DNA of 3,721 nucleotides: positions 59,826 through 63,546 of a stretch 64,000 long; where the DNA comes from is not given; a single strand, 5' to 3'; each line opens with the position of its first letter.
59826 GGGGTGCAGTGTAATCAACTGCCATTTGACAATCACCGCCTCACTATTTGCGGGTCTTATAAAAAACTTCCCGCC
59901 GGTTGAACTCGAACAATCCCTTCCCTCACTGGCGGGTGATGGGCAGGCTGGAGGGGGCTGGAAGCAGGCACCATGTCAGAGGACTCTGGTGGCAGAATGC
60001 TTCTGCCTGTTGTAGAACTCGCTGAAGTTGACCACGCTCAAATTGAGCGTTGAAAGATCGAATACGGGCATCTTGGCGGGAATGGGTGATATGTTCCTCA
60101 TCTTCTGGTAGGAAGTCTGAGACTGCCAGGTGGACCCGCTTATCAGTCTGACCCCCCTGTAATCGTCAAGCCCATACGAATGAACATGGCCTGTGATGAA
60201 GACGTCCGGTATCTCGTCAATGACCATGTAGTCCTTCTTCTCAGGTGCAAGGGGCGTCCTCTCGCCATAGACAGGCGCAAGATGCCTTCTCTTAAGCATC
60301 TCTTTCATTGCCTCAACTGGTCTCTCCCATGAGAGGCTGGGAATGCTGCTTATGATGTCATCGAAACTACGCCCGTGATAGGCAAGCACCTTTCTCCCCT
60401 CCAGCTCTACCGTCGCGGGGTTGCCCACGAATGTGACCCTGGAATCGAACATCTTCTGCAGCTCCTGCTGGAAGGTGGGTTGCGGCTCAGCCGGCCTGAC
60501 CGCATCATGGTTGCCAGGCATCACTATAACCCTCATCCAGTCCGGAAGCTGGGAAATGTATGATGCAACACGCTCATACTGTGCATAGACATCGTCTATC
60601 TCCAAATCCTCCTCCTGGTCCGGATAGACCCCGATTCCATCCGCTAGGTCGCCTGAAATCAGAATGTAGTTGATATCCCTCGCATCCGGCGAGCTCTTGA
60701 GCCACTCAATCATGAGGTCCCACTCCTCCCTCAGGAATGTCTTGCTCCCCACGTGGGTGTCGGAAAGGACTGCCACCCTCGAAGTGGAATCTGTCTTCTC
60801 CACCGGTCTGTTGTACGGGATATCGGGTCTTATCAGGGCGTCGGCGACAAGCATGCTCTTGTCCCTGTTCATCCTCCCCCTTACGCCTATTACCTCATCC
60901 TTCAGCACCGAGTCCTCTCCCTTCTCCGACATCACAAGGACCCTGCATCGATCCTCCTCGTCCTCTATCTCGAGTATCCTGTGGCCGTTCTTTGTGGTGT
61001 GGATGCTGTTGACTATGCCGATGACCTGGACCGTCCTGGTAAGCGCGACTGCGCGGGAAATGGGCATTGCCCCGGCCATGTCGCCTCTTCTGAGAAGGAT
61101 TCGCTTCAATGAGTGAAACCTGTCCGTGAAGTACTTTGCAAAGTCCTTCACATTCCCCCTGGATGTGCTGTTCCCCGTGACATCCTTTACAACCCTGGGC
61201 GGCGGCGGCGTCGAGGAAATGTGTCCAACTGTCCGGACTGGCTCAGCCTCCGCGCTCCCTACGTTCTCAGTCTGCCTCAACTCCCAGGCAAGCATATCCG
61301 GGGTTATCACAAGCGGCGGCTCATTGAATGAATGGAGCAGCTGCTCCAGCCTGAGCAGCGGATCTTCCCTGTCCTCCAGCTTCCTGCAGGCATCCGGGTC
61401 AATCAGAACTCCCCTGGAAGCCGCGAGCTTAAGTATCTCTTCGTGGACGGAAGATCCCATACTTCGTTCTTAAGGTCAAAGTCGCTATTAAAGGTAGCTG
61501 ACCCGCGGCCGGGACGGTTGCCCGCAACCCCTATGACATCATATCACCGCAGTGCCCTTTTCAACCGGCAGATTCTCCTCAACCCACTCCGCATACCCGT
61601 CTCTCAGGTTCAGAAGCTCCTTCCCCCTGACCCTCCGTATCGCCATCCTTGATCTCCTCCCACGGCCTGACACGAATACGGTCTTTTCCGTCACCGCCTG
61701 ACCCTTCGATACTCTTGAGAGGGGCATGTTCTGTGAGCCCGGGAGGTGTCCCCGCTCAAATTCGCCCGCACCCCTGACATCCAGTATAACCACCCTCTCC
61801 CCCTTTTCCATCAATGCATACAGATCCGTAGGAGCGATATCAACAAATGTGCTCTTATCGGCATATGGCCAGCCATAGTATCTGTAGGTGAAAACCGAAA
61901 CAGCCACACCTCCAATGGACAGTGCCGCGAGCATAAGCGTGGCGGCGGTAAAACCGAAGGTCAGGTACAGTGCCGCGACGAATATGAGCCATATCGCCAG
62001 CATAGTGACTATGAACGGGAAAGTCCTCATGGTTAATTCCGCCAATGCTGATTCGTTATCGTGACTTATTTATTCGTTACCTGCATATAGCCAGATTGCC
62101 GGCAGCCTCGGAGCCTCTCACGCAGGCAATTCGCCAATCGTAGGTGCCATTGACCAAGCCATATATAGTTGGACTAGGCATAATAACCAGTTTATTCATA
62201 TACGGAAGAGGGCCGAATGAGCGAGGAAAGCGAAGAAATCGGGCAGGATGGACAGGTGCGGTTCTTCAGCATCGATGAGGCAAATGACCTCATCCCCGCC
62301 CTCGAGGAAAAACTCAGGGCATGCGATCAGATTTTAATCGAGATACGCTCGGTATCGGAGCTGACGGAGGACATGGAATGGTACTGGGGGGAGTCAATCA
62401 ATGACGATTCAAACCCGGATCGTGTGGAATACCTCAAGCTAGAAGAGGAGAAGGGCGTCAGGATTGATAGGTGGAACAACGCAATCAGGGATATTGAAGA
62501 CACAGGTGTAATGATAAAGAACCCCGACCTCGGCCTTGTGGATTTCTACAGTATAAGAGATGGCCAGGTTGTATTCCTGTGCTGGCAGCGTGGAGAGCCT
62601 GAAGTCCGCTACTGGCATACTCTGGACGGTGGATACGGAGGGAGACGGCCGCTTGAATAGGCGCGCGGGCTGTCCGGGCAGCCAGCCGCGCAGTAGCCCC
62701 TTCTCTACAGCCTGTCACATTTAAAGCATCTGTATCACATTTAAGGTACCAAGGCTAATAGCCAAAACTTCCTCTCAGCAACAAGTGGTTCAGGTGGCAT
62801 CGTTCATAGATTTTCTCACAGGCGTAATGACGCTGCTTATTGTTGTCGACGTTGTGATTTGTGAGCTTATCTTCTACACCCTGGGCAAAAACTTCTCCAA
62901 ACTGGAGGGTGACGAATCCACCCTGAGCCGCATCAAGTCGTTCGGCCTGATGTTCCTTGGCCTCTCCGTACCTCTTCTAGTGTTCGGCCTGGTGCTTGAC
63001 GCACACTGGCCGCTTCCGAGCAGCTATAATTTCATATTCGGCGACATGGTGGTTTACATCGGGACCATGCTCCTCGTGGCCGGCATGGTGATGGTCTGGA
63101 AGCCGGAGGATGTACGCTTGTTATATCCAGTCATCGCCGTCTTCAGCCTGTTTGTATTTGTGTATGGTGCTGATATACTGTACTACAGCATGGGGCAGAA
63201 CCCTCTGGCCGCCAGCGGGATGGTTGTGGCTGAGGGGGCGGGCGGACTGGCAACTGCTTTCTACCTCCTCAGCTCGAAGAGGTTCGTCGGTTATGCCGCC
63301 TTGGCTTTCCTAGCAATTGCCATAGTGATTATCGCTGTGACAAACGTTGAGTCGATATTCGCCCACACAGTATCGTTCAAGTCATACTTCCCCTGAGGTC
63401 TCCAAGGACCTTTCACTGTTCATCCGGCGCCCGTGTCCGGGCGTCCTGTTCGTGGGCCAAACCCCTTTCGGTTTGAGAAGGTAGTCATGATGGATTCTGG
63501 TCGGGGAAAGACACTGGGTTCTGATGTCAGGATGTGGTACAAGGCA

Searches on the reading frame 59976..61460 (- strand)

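Call 50: search_protein_families(library=pfam, max_evalue=0.00001, proteins=[window:59976-61460:-])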
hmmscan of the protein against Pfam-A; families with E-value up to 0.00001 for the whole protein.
window:59976-61460:- (494 aa): 3 families
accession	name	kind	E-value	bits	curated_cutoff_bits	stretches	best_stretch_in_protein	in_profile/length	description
PF04042.21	DNA_pol_E_B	-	1.8e-16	60.6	29.1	1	287-425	58-203/210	DNA polymerase alpha/epsilon subunit B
PF00149.33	Metallophos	-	6.7e-14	53.2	21.5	1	228-429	2-191/191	Calcineurin-like phosphoesterase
PF12850.12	Metallophos_2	-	3.2e-07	30.9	27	1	228-444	2-135/154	Calcineurin-like phosphoesterase superfamily domain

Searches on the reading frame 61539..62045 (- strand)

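Call 50: search_protein_families(library=pfam, max_evalue=0.00001, proteins=[window:61539-62045:-])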
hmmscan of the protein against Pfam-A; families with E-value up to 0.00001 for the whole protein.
window:61539-62045:- (168 aa): 1 family
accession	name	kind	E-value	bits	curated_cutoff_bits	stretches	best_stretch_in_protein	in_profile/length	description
PF00581.25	Rhodanese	-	2.1e-10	41.4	22.2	1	72-156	2-101/102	Rhodanese-like domain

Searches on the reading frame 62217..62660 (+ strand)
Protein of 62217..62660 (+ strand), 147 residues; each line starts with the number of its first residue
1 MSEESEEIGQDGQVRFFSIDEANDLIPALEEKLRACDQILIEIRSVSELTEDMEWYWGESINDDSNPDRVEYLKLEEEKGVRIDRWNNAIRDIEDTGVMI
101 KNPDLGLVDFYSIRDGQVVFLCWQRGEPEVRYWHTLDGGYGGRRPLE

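Call 50: search_protein_families(library=pfam, max_evalue=0.00001, proteins=[window:62217-62660:+])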
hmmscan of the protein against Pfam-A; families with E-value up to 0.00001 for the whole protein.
window:62217-62660:+ (147 aa): 1 family
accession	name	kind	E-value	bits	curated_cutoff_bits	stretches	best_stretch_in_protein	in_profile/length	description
PF09969.14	DUF2203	-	3.6e-29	102.4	24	1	15-146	1-122/122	Uncharacterized conserved protein (DUF2203)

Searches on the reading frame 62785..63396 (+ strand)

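Call 50: search_protein_families(library=pfam, max_evalue=0.00001, proteins=[window:62785-63396:+])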
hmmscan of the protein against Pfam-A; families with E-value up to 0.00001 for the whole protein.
window:62785-63396:+ (203 aa): 1 family
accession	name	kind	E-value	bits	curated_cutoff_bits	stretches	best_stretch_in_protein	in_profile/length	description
PF06168.16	DUF981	-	4.4e-27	95.7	29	1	7-195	3-184/186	Protein of unknown function (DUF981)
